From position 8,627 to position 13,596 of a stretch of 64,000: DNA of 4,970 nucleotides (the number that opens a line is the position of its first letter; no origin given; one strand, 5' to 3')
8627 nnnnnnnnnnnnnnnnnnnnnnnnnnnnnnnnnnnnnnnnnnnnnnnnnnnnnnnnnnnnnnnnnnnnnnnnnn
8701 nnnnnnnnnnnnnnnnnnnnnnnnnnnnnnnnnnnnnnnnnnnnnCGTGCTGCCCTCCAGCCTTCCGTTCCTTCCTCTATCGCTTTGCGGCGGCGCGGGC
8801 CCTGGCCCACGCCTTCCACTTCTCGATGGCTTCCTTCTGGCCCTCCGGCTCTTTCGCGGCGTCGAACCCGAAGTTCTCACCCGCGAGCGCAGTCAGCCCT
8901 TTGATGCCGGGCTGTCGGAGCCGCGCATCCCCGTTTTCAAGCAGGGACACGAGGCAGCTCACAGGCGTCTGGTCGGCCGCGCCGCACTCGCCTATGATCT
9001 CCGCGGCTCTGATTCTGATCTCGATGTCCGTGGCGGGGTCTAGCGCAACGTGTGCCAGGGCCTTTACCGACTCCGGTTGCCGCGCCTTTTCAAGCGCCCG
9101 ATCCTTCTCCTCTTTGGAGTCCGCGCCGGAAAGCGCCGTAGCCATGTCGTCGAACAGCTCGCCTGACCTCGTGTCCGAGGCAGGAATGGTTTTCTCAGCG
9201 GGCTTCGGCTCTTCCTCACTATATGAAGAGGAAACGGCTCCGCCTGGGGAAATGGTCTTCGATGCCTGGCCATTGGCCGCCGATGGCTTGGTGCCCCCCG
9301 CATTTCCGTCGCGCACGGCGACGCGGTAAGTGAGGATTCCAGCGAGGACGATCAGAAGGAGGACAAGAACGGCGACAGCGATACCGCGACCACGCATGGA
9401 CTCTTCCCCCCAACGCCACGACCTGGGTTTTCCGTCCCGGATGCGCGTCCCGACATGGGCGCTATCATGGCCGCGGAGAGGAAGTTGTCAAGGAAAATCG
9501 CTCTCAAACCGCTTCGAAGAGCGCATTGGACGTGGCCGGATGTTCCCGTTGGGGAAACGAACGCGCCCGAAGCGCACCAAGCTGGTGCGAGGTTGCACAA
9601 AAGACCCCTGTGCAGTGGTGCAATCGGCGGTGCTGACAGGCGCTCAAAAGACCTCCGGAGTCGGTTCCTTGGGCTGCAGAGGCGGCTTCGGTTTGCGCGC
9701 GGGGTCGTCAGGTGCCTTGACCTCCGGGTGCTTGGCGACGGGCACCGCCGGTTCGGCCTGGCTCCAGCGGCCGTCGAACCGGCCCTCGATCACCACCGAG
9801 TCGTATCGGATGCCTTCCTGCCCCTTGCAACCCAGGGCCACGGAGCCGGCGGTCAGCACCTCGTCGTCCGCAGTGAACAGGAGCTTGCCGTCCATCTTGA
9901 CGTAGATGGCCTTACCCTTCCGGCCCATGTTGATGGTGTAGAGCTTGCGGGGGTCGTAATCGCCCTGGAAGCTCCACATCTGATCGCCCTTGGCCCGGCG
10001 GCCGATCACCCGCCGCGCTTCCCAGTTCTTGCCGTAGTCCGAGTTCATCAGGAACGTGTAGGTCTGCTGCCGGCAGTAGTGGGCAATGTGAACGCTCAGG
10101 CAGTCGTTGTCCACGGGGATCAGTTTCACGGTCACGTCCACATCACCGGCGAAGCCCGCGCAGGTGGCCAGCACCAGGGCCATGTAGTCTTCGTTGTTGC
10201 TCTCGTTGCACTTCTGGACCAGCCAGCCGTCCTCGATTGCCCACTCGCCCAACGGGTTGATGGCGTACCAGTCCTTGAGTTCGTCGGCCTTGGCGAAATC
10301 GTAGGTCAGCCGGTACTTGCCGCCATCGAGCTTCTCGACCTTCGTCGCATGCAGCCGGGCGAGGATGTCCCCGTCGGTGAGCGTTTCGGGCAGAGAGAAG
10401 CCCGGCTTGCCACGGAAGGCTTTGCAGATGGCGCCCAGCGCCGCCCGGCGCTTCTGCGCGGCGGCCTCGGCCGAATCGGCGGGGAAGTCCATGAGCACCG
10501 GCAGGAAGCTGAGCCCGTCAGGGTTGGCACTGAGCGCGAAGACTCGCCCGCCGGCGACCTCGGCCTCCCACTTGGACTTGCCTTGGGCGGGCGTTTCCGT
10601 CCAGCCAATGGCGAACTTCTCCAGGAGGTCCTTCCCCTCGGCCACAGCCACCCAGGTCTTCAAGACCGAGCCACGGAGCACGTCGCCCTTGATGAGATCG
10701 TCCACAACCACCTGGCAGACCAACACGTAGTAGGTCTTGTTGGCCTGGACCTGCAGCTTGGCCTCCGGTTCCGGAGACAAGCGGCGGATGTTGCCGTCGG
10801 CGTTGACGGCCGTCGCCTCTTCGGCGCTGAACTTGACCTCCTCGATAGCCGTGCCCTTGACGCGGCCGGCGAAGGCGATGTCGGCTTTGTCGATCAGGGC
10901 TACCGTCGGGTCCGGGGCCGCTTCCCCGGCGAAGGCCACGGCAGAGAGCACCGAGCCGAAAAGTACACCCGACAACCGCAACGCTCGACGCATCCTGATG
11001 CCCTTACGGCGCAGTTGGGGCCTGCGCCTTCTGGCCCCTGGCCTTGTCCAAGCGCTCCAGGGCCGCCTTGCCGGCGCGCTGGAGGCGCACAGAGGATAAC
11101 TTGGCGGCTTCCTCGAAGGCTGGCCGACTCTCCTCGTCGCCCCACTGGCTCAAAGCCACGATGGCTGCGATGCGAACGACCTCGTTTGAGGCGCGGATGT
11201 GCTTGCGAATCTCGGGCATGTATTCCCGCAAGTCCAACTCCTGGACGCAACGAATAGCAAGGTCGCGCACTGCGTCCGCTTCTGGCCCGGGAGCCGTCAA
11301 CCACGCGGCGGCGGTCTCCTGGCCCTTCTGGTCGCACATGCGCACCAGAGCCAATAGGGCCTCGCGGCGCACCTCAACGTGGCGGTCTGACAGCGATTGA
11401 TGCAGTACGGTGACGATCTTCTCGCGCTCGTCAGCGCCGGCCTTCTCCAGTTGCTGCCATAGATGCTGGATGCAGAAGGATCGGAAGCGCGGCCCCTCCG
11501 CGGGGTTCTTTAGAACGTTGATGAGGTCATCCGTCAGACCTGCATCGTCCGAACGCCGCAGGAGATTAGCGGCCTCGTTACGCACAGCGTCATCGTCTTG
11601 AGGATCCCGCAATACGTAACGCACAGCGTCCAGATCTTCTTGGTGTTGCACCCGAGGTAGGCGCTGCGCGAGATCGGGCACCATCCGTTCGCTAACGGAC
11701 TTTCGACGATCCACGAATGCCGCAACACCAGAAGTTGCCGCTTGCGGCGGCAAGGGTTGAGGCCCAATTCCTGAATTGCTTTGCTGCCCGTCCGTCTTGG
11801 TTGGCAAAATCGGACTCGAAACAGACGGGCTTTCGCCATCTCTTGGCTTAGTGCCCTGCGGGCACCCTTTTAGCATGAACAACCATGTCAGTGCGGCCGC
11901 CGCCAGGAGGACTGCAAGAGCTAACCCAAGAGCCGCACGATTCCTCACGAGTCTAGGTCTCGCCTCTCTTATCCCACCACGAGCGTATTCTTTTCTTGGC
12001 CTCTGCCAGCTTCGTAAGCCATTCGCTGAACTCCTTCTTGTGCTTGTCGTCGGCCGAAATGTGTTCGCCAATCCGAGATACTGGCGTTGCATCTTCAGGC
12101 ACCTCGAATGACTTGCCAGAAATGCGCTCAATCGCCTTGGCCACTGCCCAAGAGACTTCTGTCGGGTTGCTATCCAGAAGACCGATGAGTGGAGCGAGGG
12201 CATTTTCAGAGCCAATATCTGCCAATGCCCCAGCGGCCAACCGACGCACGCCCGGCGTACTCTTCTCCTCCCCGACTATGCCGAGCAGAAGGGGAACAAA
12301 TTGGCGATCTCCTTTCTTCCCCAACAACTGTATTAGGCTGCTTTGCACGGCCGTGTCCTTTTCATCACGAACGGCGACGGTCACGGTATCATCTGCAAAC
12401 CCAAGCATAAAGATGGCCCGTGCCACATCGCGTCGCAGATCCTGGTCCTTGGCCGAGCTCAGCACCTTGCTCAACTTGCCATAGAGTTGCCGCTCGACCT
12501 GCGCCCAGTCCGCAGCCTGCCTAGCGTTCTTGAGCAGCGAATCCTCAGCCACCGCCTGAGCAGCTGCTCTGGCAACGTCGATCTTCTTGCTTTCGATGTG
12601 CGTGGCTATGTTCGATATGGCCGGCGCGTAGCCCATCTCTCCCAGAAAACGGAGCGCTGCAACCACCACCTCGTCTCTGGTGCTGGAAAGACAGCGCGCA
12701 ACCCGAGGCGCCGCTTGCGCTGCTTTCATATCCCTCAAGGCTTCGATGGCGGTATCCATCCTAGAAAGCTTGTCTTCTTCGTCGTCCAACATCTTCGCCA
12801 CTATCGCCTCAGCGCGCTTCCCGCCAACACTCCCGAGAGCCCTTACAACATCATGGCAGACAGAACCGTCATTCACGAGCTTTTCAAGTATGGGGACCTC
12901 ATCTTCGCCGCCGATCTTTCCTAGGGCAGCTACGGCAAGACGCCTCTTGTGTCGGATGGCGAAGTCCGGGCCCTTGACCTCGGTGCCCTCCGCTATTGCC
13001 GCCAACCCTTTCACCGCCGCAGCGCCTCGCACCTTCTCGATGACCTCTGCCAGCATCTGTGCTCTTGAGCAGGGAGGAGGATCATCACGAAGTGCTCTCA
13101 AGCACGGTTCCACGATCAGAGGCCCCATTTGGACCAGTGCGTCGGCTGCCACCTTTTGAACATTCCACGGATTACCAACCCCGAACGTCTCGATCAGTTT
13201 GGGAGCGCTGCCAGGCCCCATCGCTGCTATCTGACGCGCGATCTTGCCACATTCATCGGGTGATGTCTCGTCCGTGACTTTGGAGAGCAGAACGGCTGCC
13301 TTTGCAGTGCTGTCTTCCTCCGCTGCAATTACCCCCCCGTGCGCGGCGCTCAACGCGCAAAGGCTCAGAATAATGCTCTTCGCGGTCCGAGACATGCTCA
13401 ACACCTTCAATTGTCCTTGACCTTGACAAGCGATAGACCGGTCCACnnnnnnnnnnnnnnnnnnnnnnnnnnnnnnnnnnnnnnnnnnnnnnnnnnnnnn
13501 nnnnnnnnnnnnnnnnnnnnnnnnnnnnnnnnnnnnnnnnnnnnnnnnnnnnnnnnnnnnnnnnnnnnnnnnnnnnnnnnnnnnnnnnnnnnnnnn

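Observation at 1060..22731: Cluster of giant Sec-exported proteins with swapped C-termini, each followed by exported partner genes (polymorphic effector/immunity-like)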

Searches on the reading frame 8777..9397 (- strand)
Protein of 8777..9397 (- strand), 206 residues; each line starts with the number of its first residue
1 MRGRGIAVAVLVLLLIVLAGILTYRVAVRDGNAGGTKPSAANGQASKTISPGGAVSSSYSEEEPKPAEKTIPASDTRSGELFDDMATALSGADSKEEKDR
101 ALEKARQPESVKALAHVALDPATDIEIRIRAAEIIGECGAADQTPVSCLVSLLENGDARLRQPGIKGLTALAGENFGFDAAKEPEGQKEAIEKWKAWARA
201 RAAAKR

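Call 33: search_protein_families(library=phrogs, proteins=[window:8777-9397:-], max_evalue=0.001)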
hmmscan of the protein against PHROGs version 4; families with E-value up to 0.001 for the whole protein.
window:8777-9397:- (206 aa): 0 families

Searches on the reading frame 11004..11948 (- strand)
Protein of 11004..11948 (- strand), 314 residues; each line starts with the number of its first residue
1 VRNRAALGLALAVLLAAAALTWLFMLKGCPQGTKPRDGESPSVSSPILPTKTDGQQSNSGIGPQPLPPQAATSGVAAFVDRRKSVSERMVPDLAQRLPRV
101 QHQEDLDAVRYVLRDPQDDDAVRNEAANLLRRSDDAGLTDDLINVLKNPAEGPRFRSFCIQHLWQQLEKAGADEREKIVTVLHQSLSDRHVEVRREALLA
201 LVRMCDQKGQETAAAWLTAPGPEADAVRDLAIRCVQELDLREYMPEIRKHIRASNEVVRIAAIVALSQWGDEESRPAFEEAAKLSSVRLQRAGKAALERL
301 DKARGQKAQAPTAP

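Call 90: search_protein_families(library=phrogs, proteins=[window:11004-11948:-], max_evalue=0.01)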
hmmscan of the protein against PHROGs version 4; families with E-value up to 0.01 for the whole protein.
window:11004-11948:- (314 aa): 0 families

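Call 91: search_protein_families(library=padloc, proteins=[window:11004-11948:-], max_evalue=0.01)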
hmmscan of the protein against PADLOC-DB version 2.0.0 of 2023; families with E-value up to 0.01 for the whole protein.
window:11004-11948:- (314 aa): 2 families
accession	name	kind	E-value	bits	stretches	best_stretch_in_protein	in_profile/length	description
PDLC02973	WGR_XIII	-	0.00018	18.1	0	133-223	659-751/973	-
PDLC02919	HEAT-ARM_XIII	-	0.00099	14.6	1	182-311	298-420/1972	-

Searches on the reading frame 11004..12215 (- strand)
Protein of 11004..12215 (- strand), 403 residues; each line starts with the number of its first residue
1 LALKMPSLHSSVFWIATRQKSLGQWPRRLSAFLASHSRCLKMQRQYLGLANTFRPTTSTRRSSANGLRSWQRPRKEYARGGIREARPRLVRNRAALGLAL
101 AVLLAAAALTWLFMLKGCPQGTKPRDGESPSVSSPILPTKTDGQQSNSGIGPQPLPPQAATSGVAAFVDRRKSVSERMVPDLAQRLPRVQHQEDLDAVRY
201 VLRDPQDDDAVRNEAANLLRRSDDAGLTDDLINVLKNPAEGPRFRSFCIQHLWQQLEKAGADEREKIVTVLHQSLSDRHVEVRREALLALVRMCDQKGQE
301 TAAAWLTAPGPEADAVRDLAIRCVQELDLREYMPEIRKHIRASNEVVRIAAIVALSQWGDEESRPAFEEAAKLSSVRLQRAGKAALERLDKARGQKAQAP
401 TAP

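Call 4: search_protein_families(library=pfam, proteins=[window:11004-12215:-], max_evalue=0.01)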
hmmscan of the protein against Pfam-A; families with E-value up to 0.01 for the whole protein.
window:11004-12215:- (403 aa): 3 families
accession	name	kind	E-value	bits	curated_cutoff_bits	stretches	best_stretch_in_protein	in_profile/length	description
PF13646.12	HEAT_2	-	2.1e-13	50.8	27.7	2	314-380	14-80/88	HEAT repeats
PF02985.28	HEAT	-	0.00091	19.7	23.5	0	273-295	7-29/31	HEAT repeat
PF12717.13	Cnd1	-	0.0019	18.7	26.4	0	265-296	20-51/162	non-SMC mitotic condensation complex subunit 1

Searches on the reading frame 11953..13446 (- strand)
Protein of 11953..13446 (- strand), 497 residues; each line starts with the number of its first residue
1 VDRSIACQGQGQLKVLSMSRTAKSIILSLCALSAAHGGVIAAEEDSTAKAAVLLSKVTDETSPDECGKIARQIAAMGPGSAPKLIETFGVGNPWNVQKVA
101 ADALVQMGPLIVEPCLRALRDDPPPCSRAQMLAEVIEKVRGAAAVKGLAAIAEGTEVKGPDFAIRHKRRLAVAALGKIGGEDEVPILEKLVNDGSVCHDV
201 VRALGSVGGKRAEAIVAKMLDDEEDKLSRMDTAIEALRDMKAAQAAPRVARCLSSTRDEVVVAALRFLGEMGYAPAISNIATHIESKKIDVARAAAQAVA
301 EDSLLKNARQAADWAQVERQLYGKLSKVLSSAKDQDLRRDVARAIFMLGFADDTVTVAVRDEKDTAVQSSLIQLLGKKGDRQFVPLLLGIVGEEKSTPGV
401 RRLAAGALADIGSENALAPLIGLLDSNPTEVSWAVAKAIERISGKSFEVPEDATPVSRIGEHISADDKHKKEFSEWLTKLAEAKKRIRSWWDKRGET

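Call 4: search_protein_families(library=pfam, proteins=[window:11953-13446:-], max_evalue=0.01)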
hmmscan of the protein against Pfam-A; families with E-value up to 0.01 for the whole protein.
window:11953-13446:- (497 aa): 2 families
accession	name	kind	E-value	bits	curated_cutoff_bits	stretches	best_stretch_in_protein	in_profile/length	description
PF13646.12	HEAT_2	-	1.1e-27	96.6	27.7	3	359-439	8-87/88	HEAT repeats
PF03130.22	HEAT_PBS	-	6e-05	23.6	20.9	0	400-425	1-26/27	PBS lyase HEAT-like repeat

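Call 90: search_protein_families(library=phrogs, proteins=[window:11953-13395:-], max_evalue=0.01)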
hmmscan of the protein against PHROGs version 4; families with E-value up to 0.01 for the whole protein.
window:11953-13395:- (480 aa): 0 families

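Call 91: search_protein_families(library=padloc, proteins=[window:11953-13395:-], max_evalue=0.01)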
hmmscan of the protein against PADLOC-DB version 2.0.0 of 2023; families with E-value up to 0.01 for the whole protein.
window:11953-13395:- (480 aa): 1 family
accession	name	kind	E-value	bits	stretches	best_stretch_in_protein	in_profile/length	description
PDLC02973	WGR_XIII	-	6.4e-06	22.9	1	192-328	94-228/973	-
